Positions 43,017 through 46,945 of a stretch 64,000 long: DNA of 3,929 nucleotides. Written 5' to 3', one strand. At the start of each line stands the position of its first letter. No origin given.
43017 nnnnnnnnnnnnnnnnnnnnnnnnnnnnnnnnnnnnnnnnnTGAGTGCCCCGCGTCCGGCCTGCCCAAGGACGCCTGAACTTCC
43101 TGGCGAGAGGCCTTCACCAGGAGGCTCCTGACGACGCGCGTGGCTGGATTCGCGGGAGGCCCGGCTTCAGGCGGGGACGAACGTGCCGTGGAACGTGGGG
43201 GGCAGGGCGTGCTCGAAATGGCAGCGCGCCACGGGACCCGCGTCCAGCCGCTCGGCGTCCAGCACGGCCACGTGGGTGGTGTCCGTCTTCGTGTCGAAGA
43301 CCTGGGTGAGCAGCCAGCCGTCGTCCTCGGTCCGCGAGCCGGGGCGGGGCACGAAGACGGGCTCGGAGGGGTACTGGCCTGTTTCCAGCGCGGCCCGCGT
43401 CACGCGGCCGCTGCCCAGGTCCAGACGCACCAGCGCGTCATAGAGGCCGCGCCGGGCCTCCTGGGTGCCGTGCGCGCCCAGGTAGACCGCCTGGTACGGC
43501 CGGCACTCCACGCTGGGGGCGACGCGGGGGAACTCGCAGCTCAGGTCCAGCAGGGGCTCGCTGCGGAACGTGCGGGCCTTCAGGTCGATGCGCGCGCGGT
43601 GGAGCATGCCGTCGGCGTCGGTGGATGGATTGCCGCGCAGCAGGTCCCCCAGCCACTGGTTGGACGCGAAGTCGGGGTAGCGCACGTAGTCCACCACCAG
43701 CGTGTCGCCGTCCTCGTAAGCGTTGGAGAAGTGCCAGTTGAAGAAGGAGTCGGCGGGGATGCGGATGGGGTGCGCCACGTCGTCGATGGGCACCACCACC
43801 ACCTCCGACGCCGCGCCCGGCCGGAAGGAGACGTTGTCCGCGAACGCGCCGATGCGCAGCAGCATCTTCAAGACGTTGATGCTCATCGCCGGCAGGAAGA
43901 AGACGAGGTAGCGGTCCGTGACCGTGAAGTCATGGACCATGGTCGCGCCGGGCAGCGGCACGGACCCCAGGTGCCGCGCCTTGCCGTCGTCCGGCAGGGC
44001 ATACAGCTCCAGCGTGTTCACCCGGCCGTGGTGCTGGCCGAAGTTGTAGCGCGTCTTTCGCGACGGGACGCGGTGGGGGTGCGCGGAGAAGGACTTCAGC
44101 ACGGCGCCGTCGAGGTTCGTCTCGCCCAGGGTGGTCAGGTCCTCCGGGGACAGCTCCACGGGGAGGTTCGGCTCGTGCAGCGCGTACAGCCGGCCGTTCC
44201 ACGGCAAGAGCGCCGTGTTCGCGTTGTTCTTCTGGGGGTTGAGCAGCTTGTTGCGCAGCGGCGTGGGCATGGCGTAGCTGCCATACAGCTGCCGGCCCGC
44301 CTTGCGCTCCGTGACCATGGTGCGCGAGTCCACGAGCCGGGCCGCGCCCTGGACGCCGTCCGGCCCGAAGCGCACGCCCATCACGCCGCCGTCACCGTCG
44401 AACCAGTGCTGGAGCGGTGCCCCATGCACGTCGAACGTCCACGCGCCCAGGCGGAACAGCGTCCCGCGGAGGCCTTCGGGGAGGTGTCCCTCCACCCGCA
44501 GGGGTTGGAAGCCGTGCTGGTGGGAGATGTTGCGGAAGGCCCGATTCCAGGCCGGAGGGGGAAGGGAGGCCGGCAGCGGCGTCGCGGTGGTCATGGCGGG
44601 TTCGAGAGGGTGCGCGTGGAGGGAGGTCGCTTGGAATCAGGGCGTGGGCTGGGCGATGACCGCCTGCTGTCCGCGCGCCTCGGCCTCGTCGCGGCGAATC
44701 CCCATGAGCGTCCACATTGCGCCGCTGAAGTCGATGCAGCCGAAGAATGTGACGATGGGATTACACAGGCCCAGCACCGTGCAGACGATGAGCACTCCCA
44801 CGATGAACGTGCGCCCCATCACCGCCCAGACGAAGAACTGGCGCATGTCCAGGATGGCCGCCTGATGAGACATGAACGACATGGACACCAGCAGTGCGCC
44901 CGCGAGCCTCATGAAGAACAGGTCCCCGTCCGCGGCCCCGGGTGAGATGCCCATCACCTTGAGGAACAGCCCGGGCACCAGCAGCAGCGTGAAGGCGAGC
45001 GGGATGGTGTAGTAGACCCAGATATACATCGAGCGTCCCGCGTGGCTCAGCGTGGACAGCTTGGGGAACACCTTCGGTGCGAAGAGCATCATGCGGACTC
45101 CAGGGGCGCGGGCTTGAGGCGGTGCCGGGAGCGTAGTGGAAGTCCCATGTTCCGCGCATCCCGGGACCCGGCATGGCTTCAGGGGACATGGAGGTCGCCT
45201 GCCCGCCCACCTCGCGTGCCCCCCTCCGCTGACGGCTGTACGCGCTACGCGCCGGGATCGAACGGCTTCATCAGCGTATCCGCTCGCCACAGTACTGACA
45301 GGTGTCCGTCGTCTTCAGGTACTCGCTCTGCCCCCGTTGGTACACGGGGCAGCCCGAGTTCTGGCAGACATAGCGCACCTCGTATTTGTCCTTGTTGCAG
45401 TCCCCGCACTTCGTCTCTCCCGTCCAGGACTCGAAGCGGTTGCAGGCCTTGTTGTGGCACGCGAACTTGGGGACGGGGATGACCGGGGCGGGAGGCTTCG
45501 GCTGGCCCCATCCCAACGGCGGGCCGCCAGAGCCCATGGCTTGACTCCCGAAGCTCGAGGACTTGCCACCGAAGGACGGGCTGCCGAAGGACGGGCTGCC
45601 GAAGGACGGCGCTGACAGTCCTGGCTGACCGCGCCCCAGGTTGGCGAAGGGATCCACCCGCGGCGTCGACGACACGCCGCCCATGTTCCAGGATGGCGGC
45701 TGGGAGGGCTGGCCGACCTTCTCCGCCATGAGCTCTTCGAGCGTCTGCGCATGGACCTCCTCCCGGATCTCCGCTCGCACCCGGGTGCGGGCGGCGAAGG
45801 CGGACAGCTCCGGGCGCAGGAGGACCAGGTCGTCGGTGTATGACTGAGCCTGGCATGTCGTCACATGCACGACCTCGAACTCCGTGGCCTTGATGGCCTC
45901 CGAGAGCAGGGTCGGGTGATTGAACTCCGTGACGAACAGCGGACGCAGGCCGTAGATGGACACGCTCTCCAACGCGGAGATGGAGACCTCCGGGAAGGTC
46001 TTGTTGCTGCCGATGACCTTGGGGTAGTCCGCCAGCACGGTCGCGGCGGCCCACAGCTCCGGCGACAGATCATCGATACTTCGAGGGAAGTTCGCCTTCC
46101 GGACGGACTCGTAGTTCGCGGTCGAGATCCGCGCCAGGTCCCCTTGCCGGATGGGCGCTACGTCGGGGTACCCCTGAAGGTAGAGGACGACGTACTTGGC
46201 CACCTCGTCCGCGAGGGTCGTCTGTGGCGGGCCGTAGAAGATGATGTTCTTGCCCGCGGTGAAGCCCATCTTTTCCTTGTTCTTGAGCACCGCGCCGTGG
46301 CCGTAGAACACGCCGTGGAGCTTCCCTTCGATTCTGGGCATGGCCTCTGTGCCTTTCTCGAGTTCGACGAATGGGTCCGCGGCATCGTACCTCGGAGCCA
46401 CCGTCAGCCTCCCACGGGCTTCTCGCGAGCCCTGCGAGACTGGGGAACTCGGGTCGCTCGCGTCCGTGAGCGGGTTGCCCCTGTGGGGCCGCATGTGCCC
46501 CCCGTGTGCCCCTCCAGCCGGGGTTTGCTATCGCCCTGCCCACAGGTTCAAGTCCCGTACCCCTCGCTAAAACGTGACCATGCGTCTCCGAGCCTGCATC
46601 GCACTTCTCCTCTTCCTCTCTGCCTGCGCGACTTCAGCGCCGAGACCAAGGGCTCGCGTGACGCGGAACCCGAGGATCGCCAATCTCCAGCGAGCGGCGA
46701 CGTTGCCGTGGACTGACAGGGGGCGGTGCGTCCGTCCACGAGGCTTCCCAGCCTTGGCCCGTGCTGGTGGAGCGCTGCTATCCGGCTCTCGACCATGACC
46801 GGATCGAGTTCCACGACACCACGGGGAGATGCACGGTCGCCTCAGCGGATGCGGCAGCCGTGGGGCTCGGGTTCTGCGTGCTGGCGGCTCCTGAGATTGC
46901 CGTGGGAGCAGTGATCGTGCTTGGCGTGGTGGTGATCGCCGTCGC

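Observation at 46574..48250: REase-fold toxin with overlapping immunity-like gene and an out-of-frame lipoprotein signal upstream (degenerate SitA-like module?)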

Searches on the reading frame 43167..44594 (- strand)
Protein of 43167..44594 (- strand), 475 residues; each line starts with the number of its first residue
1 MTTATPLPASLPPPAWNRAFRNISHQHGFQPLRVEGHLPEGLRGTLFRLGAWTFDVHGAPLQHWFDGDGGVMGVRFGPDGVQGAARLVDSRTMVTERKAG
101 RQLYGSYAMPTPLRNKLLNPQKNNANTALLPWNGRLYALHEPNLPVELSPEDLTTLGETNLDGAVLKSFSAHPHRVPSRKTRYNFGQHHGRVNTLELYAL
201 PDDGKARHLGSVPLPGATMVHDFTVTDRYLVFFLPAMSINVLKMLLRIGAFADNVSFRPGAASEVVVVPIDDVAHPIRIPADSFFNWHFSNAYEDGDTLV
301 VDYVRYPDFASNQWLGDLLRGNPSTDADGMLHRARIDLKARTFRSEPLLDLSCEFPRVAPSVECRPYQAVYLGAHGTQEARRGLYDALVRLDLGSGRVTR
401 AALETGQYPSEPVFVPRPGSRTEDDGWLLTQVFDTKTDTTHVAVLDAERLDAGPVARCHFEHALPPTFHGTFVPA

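Call 27: search_protein_families(library=pfam, proteins=[window:43167-44594:-], max_evalue=0.001)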
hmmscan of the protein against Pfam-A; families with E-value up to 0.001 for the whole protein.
window:43167-44594:- (475 aa): 1 family
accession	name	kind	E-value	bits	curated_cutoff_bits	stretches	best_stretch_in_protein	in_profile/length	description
PF03055.21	RPE65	-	6.3e-115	385.3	27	1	31-474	13-469/469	Retinal pigment epithelial membrane protein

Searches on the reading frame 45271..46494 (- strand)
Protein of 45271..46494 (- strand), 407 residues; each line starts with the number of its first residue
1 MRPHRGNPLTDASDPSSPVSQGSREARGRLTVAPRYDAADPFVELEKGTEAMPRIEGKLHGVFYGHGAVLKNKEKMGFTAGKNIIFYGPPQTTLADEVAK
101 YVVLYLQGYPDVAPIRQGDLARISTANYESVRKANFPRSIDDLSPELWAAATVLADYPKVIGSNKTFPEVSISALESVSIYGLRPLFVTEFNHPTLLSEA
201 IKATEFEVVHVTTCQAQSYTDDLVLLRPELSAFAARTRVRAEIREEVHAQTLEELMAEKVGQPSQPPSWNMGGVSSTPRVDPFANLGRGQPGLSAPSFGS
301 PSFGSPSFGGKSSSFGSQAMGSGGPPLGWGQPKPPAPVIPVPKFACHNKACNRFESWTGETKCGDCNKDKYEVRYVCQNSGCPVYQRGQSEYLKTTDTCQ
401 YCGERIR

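Call 3: search_protein_families(library=pfam, proteins=[window:45271-46494:-], max_evalue=1)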
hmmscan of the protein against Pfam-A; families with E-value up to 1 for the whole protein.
window:45271-46494:- (407 aa): 1 family
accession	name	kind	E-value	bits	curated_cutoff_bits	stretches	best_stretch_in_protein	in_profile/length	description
PF21527.2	Stv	-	0.00015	22.9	24.2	1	62-215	3-120/121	Putative adhesin Stv domain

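Call 4: search_protein_families(library=ncbifam, proteins=[window:45271-46494:-], max_evalue=1)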
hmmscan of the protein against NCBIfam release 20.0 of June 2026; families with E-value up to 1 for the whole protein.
window:45271-46494:- (407 aa): 1 family
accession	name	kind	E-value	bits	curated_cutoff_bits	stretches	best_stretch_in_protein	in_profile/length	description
NF010060.0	PRK13537.1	equivalog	0.11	11.4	521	0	17-44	77-104/314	nodulation factor ABC transporter ATP-binding protein NodI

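Call 61: search_protein_families(library=padloc, proteins=[window:45271-46494:-], max_evalue=0.1)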
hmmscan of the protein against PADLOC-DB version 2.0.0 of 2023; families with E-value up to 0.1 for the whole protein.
window:45271-46494:- (407 aa): 0 families

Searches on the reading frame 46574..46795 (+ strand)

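Call 3: search_protein_families(library=pfam, proteins=[window:46574-46795:+], max_evalue=1)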
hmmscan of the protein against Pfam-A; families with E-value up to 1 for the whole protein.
window:46574-46795:+ (74 aa): 1 family
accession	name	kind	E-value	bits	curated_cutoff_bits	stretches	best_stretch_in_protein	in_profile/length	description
PF20101.4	DUF6491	-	0.026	15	27.5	1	1-41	1-37/138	Family of unknown function (DUF6491)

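Call 4: search_protein_families(library=ncbifam, proteins=[window:46574-46795:+], max_evalue=1)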
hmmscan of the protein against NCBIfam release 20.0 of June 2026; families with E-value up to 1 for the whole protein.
window:46574-46795:+ (74 aa): 0 families
